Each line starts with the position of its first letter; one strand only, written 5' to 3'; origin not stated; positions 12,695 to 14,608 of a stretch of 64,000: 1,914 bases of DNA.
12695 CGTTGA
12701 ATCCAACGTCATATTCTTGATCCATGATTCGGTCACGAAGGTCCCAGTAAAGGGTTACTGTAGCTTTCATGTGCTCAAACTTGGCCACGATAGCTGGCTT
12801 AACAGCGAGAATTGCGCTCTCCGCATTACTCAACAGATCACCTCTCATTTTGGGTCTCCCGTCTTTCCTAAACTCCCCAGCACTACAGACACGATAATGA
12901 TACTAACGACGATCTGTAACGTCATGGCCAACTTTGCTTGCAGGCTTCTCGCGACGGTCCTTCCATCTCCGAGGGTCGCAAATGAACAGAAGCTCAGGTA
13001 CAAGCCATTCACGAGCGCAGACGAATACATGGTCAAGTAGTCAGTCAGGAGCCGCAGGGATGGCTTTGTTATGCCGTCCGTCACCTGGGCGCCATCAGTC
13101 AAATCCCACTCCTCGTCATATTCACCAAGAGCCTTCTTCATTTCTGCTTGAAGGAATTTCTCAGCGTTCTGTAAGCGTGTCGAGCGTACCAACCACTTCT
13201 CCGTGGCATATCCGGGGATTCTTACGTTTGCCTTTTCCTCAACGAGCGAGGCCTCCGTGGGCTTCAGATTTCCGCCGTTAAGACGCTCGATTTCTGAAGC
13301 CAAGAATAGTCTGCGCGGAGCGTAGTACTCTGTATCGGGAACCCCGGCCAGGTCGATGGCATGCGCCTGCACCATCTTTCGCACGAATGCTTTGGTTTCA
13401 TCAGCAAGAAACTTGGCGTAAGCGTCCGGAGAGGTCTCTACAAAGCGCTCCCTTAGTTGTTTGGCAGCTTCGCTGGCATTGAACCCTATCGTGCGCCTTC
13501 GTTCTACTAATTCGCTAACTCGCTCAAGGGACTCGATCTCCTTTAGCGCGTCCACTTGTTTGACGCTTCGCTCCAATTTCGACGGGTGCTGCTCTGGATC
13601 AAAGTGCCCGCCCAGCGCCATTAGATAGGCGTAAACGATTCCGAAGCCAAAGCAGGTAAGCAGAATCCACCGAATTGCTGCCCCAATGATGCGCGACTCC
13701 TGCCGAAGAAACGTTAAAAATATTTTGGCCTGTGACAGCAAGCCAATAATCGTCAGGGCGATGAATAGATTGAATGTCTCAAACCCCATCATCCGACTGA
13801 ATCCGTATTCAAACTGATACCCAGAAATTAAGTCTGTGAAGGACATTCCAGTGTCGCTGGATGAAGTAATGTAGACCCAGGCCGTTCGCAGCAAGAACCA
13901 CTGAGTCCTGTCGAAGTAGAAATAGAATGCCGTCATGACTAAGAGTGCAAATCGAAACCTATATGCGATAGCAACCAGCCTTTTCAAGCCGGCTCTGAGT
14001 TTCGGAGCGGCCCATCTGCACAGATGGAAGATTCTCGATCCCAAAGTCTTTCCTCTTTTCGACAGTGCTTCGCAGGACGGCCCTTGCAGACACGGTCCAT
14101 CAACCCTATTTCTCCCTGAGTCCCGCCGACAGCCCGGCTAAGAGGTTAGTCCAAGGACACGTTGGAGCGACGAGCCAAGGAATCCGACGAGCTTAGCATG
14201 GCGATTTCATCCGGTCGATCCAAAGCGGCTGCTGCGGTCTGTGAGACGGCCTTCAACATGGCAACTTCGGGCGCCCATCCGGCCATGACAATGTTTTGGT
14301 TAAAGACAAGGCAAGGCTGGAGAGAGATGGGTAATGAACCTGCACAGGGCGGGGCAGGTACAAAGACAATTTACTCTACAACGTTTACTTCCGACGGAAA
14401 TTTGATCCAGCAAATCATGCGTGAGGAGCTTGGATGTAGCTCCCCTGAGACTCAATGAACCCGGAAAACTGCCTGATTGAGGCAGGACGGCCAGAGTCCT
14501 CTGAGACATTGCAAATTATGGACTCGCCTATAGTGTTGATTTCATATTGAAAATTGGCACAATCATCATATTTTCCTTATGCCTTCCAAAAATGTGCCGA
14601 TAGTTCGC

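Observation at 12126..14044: Translationally coupled pair: multi-TM protein with a NaK-type TLGDG pore loop plus an orphan 240-aa protein (candidate membrane-depolarising abortive-infection module)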

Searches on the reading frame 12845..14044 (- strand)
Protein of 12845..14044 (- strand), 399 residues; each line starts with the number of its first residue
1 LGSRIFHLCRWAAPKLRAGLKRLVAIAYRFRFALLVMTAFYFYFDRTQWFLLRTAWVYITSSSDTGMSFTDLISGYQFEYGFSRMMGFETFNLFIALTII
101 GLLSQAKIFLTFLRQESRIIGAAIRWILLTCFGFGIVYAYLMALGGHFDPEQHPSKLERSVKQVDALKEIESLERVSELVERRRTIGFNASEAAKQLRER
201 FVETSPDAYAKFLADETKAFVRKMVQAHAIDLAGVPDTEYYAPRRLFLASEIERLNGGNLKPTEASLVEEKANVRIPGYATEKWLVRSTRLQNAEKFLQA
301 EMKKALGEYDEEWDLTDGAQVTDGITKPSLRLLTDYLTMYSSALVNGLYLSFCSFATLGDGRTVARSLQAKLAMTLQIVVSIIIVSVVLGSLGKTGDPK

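Call 3: search_protein_families(library=pfam, proteins=[window:12845-14044:-], max_evalue=1)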
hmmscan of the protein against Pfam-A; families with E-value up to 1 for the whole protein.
window:12845-14044:- (399 aa): 1 family
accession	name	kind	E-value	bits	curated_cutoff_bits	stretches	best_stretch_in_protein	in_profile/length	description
PF07885.22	Ion_trans_2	-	0.00021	21.5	22.5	1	343-394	24-75/79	Ion channel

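Call 4: search_protein_families(library=padloc, proteins=[window:12845-14044:-], max_evalue=1)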
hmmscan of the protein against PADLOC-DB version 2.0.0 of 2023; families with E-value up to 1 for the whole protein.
window:12845-14044:- (399 aa): 0 families

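Call 5: search_protein_families(library=ncbifam, proteins=[window:12845-14044:-], max_evalue=1)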
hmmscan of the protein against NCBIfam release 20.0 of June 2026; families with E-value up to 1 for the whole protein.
window:12845-14044:- (399 aa): 0 families

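Call 7: find_homologous_proteins(query=window:12845-14044:-)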
Query window:12845-14044:- (399 aa): 1 proteins with E <= 0.001 among 8000 candidates.
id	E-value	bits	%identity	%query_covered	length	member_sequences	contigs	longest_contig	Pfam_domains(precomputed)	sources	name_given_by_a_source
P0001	2.2e-200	683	100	79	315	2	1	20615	-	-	-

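Call 10: find_related_loci(query=window:12845-14044:-, collection=genome_contigs, flank=10000)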
Query window:12845-14044:- (399 aa) in genome_contigs; peptide patterns used: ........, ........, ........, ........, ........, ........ (x = any residue, [..] = any of these).
57 stretches matched a pattern, but none encodes a relative of the query by tblastn (E <= 1e-3).

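Call 23: search_protein_families(library=phrogs, proteins=[window:12845-14044:-], max_evalue=0.1)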
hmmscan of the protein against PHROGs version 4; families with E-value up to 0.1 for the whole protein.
window:12845-14044:- (399 aa): 0 families

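Call 24: search_protein_representatives(protein=window:12845-14044:-)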
Query: 399 residues. Proteins with E-value up to 0.001 (for the whole library): 1; up to 1e-10: 1; up to 1e-30: 1. The best 1 are listed.
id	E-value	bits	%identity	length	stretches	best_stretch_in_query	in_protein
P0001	7.1e-201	683.4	100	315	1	85-399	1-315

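Call 26: find_related_loci(query=window:12845-14044:-, collection=viral_contigs, flank=10000)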
Query window:12845-14044:- (399 aa) in viral_contigs; peptide patterns used: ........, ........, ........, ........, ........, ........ (x = any residue, [..] = any of these).
No stretch of DNA in the collection matches any of the patterns.

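Call 29: find_related_loci(query=window:12845-14044:-, collection=metagenome_contigs, flank=10000)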
Query window:12845-14044:- (399 aa) in metagenome_contigs; peptide patterns used: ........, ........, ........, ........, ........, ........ (x = any residue, [..] = any of these).
70 stretches matched a pattern, but none encodes a relative of the query by tblastn (E <= 1e-3).

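Call 30: search_solved_structures(query=window:12845-14044:-, max_evalue=10, show_alignments=3)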
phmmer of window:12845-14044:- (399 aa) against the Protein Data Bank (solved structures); distinct sequences matched with E-value up to 10: 1.
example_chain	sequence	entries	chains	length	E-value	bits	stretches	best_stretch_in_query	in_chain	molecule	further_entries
6hiv_BT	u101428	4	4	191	0.15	14.2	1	157-257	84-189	mL86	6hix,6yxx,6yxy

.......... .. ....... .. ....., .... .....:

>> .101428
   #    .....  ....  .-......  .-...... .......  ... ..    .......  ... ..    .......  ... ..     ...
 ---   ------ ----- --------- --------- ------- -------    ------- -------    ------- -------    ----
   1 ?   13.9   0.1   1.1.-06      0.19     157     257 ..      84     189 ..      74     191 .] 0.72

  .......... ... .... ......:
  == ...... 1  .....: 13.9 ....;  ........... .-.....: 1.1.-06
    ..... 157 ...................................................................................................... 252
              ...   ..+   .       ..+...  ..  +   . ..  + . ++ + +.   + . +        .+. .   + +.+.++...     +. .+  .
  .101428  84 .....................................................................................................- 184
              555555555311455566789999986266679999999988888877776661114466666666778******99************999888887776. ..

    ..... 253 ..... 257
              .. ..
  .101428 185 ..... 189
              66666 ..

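Call 44: predict_structure(protein=window:12845-14044:-)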
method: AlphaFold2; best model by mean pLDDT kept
length: 399 residues; sequences in the alignment: 1
mean_pLDDT: 40.6   pTM: 0.23
mean pLDDT of the five models: 40.6, 39.2, 38.4, 35.8, 34.0
residues with pLDDT >= 90: 0; 70-90: 6; 50-70: 21; < 50: 372
segments of 3 or more residues with pLDDT < 50: 29-124, 126-399
pLDDT, mean of each block of 10 residues (from residue 1): 67 65 53 45 38 36 35 32 35 45 46 45 46 45 39 37 35 35 31 41 43 43 39 37 42 44 36 31 32 38 38 37 35 38 40 37 42 44 42 35
secondary structure, 60 per line:
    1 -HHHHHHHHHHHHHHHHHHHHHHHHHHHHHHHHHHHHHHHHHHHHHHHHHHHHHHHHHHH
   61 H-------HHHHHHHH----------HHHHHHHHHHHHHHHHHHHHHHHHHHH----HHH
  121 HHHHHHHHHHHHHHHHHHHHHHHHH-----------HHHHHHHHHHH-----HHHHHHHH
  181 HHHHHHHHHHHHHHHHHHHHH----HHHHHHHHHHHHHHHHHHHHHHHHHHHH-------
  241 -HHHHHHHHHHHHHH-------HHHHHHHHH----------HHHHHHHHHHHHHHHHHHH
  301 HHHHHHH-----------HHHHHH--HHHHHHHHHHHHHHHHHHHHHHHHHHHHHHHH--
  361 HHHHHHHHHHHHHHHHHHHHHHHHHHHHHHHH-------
elements in order: H2-61 H69-76 H87-113 H118-145 H157-167 H173-201 H206-233 H242-255 H263-271 H282-307 H319-324 H327-358 H361-392

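Call 46: search_dna_similar(query=window:12845-14044:-, collection=plasmids, mode=protein, max_evalue=1)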
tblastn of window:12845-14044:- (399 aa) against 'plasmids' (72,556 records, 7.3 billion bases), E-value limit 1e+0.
No match.

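Call 48: search_dna_similar(query=window:12845-14044:-, collection=phages, mode=protein, max_evalue=1)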
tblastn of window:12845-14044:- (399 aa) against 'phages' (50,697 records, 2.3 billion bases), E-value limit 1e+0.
No match.

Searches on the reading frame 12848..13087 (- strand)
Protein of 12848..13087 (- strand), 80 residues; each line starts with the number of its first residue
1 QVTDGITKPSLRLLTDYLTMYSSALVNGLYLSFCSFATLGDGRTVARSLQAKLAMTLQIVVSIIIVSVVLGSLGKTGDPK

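Call 33: find_homologous_proteins(query=window:12848-13066:-, max_evalue=10)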
Query seq(73 aa): no candidate shares three 5-residue words with the query. No homologue found.

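Call 39: search_solved_structures(query=window:12848-13066:-, max_evalue=10, show_alignments=5)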
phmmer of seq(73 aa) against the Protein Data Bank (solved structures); distinct sequences matched with E-value up to 10: 5.
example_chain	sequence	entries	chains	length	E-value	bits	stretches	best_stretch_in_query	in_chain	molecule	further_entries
4bv0_A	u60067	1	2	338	0.77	13.8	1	12-64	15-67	NEUROTENSIN RECEPTOR TYPE 1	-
4bwb_A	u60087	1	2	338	1.6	12.8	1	12-64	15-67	NEUROTENSIN RECEPTOR TYPE 1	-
6yvr_AAA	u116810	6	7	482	3.4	11.7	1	12-64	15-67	Neurotensin receptor type 1,Neurotensin receptor type 1,DARPin crystallisation chaperone | Neurotensin receptor type 1,Neurotensin receptor type 1,DARPin | Neur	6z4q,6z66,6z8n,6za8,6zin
6z4s_AAA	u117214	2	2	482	3.6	11.7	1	12-64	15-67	Neurotensin receptor type 1,DARPin,HRV 3C protease recognition sequence | Neurotensin receptor type 1,Neurotensin receptor type 1,DARPin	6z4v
9qc1_A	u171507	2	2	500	3.7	11.7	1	12-64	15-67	Neurotensin receptor type 1, DARPin fusion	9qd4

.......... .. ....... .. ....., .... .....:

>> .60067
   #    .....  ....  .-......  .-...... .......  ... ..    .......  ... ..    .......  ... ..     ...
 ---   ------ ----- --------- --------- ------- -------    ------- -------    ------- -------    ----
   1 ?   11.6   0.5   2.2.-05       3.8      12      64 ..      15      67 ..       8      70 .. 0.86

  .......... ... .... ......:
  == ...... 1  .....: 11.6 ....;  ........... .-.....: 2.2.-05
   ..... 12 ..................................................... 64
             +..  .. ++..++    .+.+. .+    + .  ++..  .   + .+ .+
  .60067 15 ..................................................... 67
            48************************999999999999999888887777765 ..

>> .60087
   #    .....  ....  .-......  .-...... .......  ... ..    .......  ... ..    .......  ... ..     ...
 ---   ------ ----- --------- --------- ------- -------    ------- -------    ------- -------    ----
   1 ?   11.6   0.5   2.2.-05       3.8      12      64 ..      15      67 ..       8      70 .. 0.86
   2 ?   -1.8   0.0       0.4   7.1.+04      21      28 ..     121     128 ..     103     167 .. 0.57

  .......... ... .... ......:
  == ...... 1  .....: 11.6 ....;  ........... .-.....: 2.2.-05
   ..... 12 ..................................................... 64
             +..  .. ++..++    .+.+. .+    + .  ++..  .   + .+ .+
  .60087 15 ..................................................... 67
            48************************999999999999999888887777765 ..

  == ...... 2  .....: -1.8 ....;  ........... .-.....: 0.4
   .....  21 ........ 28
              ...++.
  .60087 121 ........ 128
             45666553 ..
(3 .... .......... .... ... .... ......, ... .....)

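Call 43: search_protein_families(library=pfam, proteins=[window:12848-13087:-], max_evalue=10)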
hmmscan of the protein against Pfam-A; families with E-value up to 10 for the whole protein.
seq(80 aa): 2 families
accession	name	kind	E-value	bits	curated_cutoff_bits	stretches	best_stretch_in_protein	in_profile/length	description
PF07885.22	Ion_trans_2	-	4.9e-06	26.8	22.5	1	23-75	23-75/79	Ion channel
PF15110.11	TMEM141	-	0.056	14.4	27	1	14-69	15-69/91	TMEM141 protein family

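Call 72: search_protein_families(library=ncbifam, proteins=[window:12848-13087:-], max_evalue=10)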
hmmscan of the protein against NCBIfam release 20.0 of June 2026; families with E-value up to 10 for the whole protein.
seq(80 aa): 1 family
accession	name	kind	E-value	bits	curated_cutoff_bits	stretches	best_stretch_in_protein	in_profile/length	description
NF033232.1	small_YtzI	equivalog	0.34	10.3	33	1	55-70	1-16/41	YtzI protein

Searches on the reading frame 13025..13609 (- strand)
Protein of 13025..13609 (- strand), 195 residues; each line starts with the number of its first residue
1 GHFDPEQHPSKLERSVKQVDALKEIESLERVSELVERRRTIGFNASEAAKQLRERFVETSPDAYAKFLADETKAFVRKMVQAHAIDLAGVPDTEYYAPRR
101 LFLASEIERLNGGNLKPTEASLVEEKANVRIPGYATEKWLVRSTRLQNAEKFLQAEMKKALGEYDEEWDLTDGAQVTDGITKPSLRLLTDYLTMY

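Call 62: search_protein_families(library=pfam, proteins=[window:13025-13609:-], max_evalue=10)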
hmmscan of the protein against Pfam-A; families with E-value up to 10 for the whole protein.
seq(195 aa): 2 families
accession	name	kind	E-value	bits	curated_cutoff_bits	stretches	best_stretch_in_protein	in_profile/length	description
PF17029.10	DUF5100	-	0.088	13.1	27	0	116-166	39-85/125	Domain of unknown function (DUF5100)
PF09632.15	Rac1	-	0.1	12.2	25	1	30-84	186-234/297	Rac1-binding domain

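Call 72: search_protein_families(library=ncbifam, proteins=[window:13025-13609:-], max_evalue=10)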
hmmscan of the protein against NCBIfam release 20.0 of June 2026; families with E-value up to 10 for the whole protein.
seq(195 aa): 1 family
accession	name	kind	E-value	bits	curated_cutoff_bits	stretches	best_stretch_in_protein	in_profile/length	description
TIGR01641.1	phageSPP1_gp7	domain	0.079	13.4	39.65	1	37-98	7-66/109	minor capsid protein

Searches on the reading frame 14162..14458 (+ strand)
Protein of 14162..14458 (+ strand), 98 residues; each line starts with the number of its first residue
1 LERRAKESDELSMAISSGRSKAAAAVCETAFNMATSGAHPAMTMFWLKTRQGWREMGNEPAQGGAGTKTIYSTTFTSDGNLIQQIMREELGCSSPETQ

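Call 23: search_protein_families(library=phrogs, proteins=[window:14162-14458:+], max_evalue=0.1)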
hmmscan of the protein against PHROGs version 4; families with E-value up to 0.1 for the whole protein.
window:14162-14458:+ (98 aa): 1 family
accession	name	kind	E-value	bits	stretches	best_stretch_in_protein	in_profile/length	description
phrog_309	-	head and packaging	1.3e-05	26.4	1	4-55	176-252/319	terminase small subunit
